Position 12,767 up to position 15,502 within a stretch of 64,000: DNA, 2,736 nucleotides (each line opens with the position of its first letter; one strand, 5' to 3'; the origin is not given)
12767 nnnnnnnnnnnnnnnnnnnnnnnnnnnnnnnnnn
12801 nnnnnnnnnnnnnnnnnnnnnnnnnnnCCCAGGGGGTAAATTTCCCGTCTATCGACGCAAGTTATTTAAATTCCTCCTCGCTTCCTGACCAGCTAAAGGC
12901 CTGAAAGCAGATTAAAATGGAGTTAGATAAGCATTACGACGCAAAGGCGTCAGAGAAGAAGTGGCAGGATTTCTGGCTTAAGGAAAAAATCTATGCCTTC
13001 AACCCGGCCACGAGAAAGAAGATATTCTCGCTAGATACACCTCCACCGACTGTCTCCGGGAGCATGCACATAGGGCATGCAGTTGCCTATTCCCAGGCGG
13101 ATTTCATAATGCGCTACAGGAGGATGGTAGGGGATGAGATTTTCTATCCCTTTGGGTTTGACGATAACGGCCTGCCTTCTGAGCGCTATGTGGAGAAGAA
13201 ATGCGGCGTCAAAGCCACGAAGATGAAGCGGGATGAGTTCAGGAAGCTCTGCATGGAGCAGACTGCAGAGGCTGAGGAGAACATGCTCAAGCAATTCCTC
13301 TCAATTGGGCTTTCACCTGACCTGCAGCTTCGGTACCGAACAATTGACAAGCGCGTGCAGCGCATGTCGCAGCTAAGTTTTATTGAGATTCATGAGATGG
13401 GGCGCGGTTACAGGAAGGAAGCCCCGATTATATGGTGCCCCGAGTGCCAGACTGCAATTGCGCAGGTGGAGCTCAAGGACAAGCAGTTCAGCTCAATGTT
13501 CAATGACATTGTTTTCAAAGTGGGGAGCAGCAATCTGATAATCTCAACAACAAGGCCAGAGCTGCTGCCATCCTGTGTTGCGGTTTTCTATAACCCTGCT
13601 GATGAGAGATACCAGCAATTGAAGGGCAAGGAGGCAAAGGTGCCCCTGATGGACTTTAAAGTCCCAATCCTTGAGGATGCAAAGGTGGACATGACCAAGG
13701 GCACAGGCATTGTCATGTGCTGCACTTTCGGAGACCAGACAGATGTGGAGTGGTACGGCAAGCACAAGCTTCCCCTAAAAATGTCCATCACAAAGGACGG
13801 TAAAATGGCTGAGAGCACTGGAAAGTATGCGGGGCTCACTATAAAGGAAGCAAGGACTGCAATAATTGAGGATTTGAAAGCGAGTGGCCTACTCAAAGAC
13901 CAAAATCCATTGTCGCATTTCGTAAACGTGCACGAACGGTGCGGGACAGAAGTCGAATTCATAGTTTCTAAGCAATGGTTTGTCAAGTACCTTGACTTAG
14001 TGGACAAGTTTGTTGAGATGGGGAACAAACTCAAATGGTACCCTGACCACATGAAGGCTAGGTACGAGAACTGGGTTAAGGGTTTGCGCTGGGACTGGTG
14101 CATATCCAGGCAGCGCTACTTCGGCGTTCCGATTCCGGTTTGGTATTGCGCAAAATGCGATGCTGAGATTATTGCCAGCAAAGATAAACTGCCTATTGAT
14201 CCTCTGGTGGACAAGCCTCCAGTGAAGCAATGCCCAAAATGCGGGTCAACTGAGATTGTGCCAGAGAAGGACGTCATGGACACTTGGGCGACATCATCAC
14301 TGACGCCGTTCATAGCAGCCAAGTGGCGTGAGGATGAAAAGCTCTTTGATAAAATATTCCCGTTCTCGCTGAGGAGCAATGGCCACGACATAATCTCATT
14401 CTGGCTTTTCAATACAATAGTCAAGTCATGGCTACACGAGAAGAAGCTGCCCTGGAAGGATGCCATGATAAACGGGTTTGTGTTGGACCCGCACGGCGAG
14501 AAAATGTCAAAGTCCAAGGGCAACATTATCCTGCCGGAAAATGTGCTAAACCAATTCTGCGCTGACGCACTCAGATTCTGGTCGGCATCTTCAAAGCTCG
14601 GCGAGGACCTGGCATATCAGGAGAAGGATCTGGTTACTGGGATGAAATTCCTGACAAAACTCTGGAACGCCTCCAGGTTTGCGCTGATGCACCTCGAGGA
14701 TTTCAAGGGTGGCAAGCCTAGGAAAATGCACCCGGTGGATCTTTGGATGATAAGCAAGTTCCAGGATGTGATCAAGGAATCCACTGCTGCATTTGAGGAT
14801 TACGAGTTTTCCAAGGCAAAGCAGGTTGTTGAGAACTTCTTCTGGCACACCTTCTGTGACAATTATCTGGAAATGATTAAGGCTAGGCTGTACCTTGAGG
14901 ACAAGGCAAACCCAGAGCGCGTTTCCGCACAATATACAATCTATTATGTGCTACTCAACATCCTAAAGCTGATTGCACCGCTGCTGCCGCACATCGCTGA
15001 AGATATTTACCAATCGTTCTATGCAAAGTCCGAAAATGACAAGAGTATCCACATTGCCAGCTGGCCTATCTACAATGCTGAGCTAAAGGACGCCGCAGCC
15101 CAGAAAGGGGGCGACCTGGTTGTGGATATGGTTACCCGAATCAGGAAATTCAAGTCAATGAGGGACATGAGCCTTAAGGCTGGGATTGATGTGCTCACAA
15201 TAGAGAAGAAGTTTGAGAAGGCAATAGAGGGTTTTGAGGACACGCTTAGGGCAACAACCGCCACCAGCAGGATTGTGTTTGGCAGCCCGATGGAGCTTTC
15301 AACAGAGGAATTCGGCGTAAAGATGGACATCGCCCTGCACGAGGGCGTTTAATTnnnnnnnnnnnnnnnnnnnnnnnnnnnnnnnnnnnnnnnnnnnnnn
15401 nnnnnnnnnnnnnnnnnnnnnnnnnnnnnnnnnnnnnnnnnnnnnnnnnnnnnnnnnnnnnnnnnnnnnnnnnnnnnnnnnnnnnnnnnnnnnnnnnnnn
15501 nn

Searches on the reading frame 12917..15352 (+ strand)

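Call 9: search_protein_families(library=pfam, proteins=[window:12917-15352:+], max_evalue=0.001)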
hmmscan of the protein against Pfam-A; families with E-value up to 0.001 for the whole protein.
window:12917-15352:+ (811 aa): 6 families
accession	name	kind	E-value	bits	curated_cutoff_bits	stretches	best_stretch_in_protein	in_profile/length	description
PF00133.28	tRNA-synt_1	-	3.2e-90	303.3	22.7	1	15-566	1-412/414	tRNA synthetases class I (I, L, M and V)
PF08264.19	Anticodon_1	-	4.1e-38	131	25.1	1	608-758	1-145/148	Anticodon-binding domain of tRNA ligase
PF09334.17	tRNA-synt_1g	-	1.5e-20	73.8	20.1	2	42-182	6-131/391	tRNA synthetases class I (M)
PF01406.26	tRNA-synt_1e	-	9.2e-08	32.2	27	1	501-573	226-297/301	tRNA synthetases class I (C) catalytic domain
PF13603.12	tRNA-synt_1_2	-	3.9e-05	23.6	25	1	236-298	85-147/185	Leucyl-tRNA synthetase, editing domain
PF01921.24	tRNA-synt_1f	-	0.00039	19.9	27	0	520-562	273-315/360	tRNA synthetases class I (K)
